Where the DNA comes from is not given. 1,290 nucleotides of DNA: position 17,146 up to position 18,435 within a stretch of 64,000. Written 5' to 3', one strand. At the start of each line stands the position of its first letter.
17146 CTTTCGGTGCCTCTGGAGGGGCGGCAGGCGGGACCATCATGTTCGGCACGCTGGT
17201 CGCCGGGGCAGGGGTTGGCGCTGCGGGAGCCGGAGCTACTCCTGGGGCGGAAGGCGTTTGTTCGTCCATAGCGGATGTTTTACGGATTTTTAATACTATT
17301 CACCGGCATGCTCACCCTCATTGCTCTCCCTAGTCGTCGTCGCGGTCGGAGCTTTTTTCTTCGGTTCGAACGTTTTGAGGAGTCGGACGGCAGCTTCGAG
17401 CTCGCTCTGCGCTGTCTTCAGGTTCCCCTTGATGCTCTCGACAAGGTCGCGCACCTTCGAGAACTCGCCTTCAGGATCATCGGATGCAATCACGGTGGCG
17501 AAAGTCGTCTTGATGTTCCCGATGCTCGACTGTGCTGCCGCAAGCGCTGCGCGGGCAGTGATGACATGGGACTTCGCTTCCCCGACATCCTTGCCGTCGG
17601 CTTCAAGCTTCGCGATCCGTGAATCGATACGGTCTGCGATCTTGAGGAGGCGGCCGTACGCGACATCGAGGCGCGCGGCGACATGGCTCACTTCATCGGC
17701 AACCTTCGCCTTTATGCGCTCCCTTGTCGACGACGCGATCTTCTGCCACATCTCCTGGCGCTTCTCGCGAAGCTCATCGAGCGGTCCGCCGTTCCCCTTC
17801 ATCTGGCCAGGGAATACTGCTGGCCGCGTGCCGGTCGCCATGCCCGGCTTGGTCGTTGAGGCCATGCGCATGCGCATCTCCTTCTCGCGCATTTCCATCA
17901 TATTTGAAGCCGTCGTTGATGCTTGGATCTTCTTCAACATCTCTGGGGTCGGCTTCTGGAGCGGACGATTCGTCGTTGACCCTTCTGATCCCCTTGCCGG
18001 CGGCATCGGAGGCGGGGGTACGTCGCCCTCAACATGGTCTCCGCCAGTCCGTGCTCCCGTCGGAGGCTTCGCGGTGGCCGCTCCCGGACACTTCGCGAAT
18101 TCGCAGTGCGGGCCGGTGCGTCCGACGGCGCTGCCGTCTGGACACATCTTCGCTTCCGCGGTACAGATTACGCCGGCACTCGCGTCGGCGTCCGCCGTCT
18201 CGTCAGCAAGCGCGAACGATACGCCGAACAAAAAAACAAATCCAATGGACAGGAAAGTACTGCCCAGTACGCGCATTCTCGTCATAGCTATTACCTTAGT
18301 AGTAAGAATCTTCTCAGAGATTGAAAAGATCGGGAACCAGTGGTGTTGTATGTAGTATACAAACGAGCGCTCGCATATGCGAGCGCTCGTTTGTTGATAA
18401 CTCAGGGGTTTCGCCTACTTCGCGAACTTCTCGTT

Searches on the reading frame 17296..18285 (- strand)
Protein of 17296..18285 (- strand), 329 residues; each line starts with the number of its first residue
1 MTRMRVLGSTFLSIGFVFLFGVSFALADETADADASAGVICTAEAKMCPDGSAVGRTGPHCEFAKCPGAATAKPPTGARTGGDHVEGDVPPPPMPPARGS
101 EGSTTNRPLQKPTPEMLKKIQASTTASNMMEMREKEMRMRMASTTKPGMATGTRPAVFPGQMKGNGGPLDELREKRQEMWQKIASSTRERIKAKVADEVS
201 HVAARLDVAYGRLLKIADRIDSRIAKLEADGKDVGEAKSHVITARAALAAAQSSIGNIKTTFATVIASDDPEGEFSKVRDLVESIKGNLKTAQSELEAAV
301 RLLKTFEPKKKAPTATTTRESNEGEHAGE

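Call 6: search_protein_families(library=pfam, proteins=[window:17296-18285:-], max_evalue=1)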
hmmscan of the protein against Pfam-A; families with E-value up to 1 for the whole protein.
window:17296-18285:- (329 aa): 1 family
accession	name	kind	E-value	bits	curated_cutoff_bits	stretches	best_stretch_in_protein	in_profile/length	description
PF04513.17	Baculo_PEP_C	-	0.073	13.6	38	0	194-267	35-113/140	Baculovirus polyhedron envelope protein, PEP, C terminus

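Call 7: search_protein_families(library=ncbifam, proteins=[window:17296-18285:-], max_evalue=1)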
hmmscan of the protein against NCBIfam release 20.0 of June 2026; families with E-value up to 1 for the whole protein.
window:17296-18285:- (329 aa): 5 families
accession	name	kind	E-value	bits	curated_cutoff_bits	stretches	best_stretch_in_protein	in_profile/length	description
NF058506.1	phy_ery_CpeA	equivalog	3.7e-05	24.1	225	1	259-311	2-53/164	C-phycoerythrin subunit alpha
TIGR03185.1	DNA_S_dndD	equivalog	0.0061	15.1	245.85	1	170-311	323-459/650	DNA sulfur modification protein DndD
TIGR01844.1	type_I_sec_TolC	subfamily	0.011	14.8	225.15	1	216-279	143-207/414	TolC family outer membrane protein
TIGR04320.1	Surf_Exclu_PgrA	domain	0.022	14.1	70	1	219-299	264-348/360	SEC10/PgrA surface exclusion domain-containing protein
NF045487.1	ASRP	equivalog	0.023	13.3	300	1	169-304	151-273/593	archaea-specific SMC-related protein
